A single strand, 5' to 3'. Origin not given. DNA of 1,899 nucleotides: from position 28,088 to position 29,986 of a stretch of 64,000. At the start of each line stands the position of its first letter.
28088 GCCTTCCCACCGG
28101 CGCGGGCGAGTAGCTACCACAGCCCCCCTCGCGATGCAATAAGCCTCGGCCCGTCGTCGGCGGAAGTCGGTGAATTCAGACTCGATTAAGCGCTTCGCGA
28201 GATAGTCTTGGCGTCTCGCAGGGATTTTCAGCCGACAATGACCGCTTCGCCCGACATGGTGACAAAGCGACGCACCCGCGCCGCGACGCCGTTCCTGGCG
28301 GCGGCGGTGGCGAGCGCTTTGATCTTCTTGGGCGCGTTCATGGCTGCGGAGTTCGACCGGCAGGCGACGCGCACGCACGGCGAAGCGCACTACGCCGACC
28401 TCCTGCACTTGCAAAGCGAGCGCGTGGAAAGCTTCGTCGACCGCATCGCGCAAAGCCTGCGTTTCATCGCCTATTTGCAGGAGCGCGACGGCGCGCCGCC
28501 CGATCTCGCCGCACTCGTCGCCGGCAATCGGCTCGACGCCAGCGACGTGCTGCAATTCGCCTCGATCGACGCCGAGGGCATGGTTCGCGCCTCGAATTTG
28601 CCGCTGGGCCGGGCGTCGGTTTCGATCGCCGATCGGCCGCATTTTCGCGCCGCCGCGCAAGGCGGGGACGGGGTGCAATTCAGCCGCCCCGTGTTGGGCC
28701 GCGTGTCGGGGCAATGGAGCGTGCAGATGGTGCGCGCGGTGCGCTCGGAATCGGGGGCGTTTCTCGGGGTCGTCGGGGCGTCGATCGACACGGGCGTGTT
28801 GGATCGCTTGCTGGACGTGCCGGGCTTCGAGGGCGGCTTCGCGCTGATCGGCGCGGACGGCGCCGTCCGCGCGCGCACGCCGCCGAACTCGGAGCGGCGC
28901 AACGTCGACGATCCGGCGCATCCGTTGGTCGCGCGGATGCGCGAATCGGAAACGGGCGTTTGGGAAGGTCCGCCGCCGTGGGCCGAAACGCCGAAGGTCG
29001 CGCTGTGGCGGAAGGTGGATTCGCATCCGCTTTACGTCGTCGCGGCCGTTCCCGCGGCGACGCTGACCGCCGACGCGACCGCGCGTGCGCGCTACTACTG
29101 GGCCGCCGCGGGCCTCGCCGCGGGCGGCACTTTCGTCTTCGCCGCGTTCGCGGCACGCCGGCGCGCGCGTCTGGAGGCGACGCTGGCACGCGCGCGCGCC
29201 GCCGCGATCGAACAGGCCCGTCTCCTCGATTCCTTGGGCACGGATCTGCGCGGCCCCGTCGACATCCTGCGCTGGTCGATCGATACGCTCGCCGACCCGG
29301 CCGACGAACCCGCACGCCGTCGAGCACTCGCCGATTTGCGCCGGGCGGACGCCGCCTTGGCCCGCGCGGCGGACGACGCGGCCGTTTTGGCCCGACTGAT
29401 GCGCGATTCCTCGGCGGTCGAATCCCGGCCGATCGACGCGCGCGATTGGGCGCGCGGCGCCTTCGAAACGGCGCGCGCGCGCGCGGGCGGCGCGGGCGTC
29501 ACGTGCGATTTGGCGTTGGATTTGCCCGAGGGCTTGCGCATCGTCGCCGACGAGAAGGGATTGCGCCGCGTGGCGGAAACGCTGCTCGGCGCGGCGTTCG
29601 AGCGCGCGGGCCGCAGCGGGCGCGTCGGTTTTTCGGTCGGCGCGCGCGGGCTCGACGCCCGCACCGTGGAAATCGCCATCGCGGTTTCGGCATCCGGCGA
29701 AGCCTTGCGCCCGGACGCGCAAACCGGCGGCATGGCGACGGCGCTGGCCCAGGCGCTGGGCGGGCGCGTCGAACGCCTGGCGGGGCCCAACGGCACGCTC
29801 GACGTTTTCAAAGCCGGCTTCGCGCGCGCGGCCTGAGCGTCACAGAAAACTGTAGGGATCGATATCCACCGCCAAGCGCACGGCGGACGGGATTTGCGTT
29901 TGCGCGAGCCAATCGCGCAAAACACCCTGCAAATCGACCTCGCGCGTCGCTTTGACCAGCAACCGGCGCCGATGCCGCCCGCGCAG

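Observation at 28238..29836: Cache-domain pseudo-histidine kinase lacking the phospho-acceptor His and key ATP-binding residues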

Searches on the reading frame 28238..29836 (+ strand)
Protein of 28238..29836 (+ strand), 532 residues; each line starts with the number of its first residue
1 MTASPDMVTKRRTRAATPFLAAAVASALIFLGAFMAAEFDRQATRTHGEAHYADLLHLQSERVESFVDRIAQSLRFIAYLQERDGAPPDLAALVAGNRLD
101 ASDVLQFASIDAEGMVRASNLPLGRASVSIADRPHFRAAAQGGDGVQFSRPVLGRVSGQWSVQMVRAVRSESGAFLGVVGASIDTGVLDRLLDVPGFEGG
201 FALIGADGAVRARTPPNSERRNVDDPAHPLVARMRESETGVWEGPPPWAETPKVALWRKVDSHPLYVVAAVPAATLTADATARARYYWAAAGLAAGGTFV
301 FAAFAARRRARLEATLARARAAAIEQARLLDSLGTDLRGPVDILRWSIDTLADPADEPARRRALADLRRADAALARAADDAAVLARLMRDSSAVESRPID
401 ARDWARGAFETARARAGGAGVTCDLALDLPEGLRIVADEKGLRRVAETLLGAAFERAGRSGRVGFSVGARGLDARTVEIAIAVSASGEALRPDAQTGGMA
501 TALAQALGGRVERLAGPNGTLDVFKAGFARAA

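Call 3: search_protein_families(library=pfam, proteins=[window:28238-29836:+], max_evalue=10)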
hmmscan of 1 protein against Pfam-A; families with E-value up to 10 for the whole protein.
window:28238-29836:+ (532 aa): 3 families
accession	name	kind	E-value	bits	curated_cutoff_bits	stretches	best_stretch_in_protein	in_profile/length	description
PF02743.24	dCache_1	-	3.6e-11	43.5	45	1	53-229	12-199/240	Cache domain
PF22588.2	dCache_1_like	-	0.066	13.8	27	1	196-270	14-89/89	Histidine kinase sensor domain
PF04422.18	FrhB_FdhB_N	-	0.16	12.6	22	1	484-506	5-27/78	Coenzyme F420 hydrogenase/dehydrogenase, beta subunit N-term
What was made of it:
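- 28355..29053 (+): Periplasmic double-Cache (dCache_1-like) sensor domain, residues about 40-272. Pfam dCache_1 E 3.6e-11 (call 3).
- Checked: Pfam dCache_1 matches residues 53-229 (E 3.6e-11, 43.5 bits, just under the 45-bit cut-off; call 3).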

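Call 4: search_protein_families(library=ncbifam, proteins=[window:28238-29836:+], max_evalue=10)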
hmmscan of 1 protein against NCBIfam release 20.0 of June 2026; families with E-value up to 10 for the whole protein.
window:28238-29836:+ (532 aa): 7 families
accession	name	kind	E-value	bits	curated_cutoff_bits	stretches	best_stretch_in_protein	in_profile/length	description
TIGR02966.1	phoR_proteo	equivalog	0.00097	18.2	334.2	1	336-467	124-255/333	phosphate regulon sensor histidine kinase PhoR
NF007898.0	PRK10604.1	equivalog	0.0014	17.8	478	1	327-459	213-337/433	two-component system sensor histidine kinase RstB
NF008312.0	PRK11100.1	equivalog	0.038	12.8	356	1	331-488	261-411/477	two-component system sensor histidine kinase CreC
NF007907.0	PRK10618.1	equivalog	0.065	11.1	634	1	326-490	451-612/893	phosphotransferase RcsD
NF041735.1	hist_kin_RppB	equivalog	0.12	11.1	400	1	336-467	226-359/438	two-component system sensor histidine kinase RppB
TIGR02916.1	PEP_his_kin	equivalog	0.21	10.1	300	1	382-480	526-617/679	XrtA/PEP-CTERM system histidine kinase PrsK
NF046044.1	PnpS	equivalog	0.26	10.2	400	1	358-484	204-323/390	two-component system histidine kinase PnpS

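Call 6: find_homologous_proteins(query=window:28238-29836:+, max_evalue=0.001)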
Query window:28238-29836:+ (532 aa): 13 proteins with E <= 0.001 among 8000 candidates.
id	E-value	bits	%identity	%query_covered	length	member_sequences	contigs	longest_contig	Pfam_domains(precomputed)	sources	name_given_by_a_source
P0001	0.0e+0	1115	100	100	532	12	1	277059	PF02743.25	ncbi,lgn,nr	ncbi:MAG: cache domain-containing protein [Magnetospirillum sp.]|nr:cache domain-containing protein 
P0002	3.5e-184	631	61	100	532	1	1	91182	-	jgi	jgi:hypothetical protein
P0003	1.4e-183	629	60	100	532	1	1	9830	-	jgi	jgi:signal transduction histidine kinase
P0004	8.9e-175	600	59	100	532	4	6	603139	PF02743.25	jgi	jgi:two-component system, NarL family, sensor histidine kinase BarA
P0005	9.2e-171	587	58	100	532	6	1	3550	-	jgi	jgi:signal transduction histidine kinase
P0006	1.7e-170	586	58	100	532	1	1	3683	PF02743.25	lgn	-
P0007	6.2e-162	558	54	100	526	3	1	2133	PF02743.25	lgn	-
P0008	1.8e-160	553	56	100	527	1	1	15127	PF02743.25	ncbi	ncbi:MAG: hypothetical protein ACKO1J_01180 [Tagaea sp.]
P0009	5.0e-156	539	55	100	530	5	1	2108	PF02743.25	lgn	-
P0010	2.3e-148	513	53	100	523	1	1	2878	-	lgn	-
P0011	7.6e-145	502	59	85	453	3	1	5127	-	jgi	jgi:hypothetical protein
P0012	1.3e-137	478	46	54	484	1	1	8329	-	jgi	jgi:hypothetical protein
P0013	1.4e-89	319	39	100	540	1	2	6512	PF02743.25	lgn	-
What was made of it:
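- On dCache_1 sensor domain (Pfam PF02743): 43.5 bits against a cut-off of 45 for the window protein (call 3); the source databases record PF02743 for 7 of the 13 clusters (call 6).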

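Call 9: search_solved_structures(query=A1, max_evalue=10, show_alignments=4)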
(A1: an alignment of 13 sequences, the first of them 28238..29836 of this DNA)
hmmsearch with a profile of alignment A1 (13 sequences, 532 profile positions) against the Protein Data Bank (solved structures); distinct sequences matched with E-value up to 10: 20.
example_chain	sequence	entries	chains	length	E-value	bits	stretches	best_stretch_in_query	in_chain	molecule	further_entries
3lif_A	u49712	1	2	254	1.1e-14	57.5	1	46-273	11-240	Putative diguanylate cyclase (GGDEF) with PAS/PAC domain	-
6qrj_A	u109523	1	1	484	1.6e-07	33.8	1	330-511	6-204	Hybrid kinase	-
4jgo_A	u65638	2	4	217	0.00019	23.7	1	39-215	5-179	Sporulation kinase D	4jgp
4q20_A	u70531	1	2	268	0.00089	21.5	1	313-467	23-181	Sensor protein DivL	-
7n0e_B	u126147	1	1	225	0.0018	20.5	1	326-503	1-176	Histidine kinase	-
4jgq_A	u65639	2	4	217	0.0031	19.7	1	39-215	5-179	Sporulation kinase D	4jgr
4jas_A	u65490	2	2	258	0.0034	19.6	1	315-454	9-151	Histidine kinase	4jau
6dk7_A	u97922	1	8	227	0.0038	19.4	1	329-503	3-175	RetS (Regulator of Exopolysaccharide and Type III Secretion)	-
6rh7_A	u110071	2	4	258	0.0039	19.3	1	315-454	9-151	Sensor histidine kinase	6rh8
6dk8_A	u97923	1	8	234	0.0042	19.2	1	329-503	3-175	RetS (Regulator of Exopolysaccharide and Type III Secretion)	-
5uht_A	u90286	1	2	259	0.0077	18.4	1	315-454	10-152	Sensor histidine kinase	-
2c2a_A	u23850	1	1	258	0.0078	18.3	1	315-454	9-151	SENSOR HISTIDINE KINASE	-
3dge_A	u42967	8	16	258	0.0079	18.3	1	315-454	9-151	Sensor protein | Histidine kinase | Sensor histidine kinase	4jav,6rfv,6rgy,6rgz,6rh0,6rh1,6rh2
6azr_A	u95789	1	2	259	0.0091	18.1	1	315-454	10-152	Sensor histidine kinase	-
6lgq_C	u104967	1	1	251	0.098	14.7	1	326-466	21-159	Histidine kinase KdpD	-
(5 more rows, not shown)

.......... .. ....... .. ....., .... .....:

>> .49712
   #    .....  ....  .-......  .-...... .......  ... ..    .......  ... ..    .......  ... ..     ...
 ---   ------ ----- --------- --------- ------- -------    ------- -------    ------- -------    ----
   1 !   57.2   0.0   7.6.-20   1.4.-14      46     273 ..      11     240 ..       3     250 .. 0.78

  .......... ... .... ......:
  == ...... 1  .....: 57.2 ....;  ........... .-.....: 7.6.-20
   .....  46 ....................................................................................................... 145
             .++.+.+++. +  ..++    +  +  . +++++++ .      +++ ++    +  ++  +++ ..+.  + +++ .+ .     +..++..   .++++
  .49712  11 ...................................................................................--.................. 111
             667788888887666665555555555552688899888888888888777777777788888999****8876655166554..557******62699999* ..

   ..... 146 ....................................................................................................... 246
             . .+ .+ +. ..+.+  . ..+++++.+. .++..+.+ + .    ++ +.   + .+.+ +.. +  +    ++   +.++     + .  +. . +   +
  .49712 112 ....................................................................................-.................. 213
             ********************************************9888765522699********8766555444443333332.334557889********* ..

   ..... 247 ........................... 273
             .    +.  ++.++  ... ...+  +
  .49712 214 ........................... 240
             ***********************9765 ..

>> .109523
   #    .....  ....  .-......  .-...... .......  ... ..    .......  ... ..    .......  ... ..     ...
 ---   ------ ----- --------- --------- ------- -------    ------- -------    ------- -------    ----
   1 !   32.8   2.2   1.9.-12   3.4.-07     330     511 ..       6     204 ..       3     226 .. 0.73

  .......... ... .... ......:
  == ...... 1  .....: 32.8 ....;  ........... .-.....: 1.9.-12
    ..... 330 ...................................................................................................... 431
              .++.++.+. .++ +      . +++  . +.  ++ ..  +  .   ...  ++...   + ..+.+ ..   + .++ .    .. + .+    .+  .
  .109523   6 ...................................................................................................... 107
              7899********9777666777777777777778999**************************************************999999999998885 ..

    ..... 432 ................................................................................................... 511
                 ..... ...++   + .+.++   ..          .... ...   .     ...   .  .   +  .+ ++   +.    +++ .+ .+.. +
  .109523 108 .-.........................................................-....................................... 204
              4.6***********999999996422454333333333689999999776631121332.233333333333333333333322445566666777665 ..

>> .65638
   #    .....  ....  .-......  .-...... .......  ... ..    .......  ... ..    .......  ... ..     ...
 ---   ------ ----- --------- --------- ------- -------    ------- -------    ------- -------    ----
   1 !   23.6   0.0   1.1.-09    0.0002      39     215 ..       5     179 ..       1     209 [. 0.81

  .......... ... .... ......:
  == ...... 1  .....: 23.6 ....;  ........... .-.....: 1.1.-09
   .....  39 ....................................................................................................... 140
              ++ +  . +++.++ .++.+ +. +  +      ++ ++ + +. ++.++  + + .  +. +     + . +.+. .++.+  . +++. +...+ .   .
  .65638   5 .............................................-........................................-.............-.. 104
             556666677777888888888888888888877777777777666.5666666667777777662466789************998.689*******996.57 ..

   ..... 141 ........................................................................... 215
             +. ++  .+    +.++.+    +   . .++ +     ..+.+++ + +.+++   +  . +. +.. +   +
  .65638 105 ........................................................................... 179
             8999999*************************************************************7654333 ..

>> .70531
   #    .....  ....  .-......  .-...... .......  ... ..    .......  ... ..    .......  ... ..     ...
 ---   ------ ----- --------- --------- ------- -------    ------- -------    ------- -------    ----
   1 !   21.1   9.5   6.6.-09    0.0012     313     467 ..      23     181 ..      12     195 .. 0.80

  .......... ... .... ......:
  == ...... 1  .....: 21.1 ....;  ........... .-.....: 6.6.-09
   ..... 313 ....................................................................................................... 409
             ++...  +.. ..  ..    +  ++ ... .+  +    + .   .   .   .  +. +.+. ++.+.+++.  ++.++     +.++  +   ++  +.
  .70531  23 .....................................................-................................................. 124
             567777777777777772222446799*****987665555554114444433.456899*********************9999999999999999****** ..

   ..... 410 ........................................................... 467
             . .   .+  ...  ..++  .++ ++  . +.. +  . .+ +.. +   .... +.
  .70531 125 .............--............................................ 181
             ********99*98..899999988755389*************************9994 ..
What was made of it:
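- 28355..29053 (+): PDB profile hit 3lif, E 1.1e-14 (call 9).
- On dCache_1 sensor domain (Pfam PF02743): PDB 3lif E 1.1e-14 (call 9).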

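Call 11: find_encoding_contigs(protein=P0004, flank=8000, max_places=3)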
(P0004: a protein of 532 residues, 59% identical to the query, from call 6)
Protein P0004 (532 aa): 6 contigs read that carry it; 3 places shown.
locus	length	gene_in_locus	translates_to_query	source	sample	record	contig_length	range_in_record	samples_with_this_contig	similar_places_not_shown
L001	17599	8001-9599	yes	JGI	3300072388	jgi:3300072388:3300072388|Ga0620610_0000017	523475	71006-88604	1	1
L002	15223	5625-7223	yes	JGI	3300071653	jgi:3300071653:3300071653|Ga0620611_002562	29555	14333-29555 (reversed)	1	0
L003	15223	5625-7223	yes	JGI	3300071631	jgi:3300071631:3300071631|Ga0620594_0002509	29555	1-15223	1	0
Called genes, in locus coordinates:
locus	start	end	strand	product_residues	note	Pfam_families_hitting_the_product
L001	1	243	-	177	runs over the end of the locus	PF00588:SpoU_methylase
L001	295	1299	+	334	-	PF06089:Asparaginase_II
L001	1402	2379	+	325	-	PF08240:ADH_N, PF00107:ADH_zinc_N, PF13602:ADH_zinc_N_2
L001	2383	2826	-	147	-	PF03167:UDG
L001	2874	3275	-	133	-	PF02823:ATP-synt_DE_N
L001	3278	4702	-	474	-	PF02874:ATP-synt_ab_N, PF00006:ATP-synt_ab, PF22919:ATP-synt_VA_C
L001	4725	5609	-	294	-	PF00231:ATP-synt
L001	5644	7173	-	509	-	PF02874:ATP-synt_ab_N, PF00006:ATP-synt_ab, PF00306:ATP-synt_ab_C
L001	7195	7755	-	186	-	PF00213:OSCP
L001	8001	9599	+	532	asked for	PF02743:dCache_1 (weak)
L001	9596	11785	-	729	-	PF17764:PriA_3primeBD, PF00270:DEAD, PF04851:ResIII, PF00271:Helicase_C (faint), PF18319:Zn_ribbon_PriA, PF18074:PriA_C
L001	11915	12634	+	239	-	PF04340:DUF484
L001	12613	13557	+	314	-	PF02899:Phage_int_SAM_1, PF00589:Phage_integrase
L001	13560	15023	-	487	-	PF00890:FAD_binding_2, PF01134:GIDA (weak), PF07992:Pyr_redox_2, PF12831:FAD_oxidored, PF13450:NAD_binding_8 (weak), PF13738:Pyr_redox_3 (weak), PF00070:Pyr_redox, PF02852:Pyr_redox_dim, +1 more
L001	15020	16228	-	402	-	PF00364:Biotin_lipoyl, PF25917:BSH_RND (faint), PF02817:E3_binding, PF00198:2-oxoacid_dh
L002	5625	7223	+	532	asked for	PF02743:dCache_1 (weak)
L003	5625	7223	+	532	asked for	PF02743:dCache_1 (weak)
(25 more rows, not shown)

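Call 12: find_encoding_contigs(protein=P0013, flank=8000, max_places=3)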
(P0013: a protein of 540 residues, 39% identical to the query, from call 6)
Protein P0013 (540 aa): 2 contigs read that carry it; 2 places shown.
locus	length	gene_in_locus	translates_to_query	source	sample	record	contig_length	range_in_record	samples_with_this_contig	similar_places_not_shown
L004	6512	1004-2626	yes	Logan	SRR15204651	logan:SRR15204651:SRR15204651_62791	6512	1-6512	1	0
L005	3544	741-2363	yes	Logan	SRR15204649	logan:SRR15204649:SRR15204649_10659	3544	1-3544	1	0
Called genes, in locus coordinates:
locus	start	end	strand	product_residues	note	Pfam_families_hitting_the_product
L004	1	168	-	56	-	?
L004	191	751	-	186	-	PF00213:OSCP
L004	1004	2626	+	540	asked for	PF02743:dCache_1 (weak)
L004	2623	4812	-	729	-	PF17764:PriA_3primeBD, PF00270:DEAD, PF04851:ResIII, PF00271:Helicase_C (faint), PF18319:Zn_ribbon_PriA, PF18074:PriA_C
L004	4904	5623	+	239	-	PF04340:DUF484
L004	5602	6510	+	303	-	?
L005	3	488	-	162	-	?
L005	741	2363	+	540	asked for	PF02743:dCache_1 (weak)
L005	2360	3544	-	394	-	?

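Call 13: find_encoding_contigs(protein=P0008, flank=8000, max_places=2)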
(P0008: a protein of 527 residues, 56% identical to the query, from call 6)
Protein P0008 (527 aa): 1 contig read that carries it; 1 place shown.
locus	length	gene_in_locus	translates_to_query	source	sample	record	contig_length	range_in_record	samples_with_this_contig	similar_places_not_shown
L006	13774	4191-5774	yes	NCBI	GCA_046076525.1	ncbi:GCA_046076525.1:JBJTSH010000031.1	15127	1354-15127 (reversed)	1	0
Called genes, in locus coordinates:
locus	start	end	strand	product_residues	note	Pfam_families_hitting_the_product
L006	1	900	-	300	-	PF02874:ATP-synt_ab_N, PF00006:ATP-synt_ab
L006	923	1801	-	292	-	PF00231:ATP-synt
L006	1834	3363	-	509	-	PF02874:ATP-synt_ab_N, PF00006:ATP-synt_ab, PF00306:ATP-synt_ab_C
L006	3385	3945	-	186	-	PF00213:OSCP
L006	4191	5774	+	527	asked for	PF02743:dCache_1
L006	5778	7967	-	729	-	PF17764:PriA_3primeBD, PF00270:DEAD, PF04851:ResIII, PF00271:Helicase_C (faint), PF18319:Zn_ribbon_PriA, PF18074:PriA_C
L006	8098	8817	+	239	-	PF04340:DUF484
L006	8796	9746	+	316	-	PF02899:Phage_int_SAM_1, PF00589:Phage_integrase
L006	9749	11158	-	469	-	PF00890:FAD_binding_2 (weak), PF03486:HI0933_like (faint), PF07992:Pyr_redox_2, PF12831:FAD_oxidored, PF13450:NAD_binding_8 (weak), PF13738:Pyr_redox_3 (weak), PF00070:Pyr_redox, PF02852:Pyr_redox_dim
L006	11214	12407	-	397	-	PF00364:Biotin_lipoyl, PF25917:BSH_RND (faint), PF02817:E3_binding, PF00198:2-oxoacid_dh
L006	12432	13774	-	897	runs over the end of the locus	PF00676:E1_dh, PF02779:Transket_pyr, PF16870:OxoGdeHyase_C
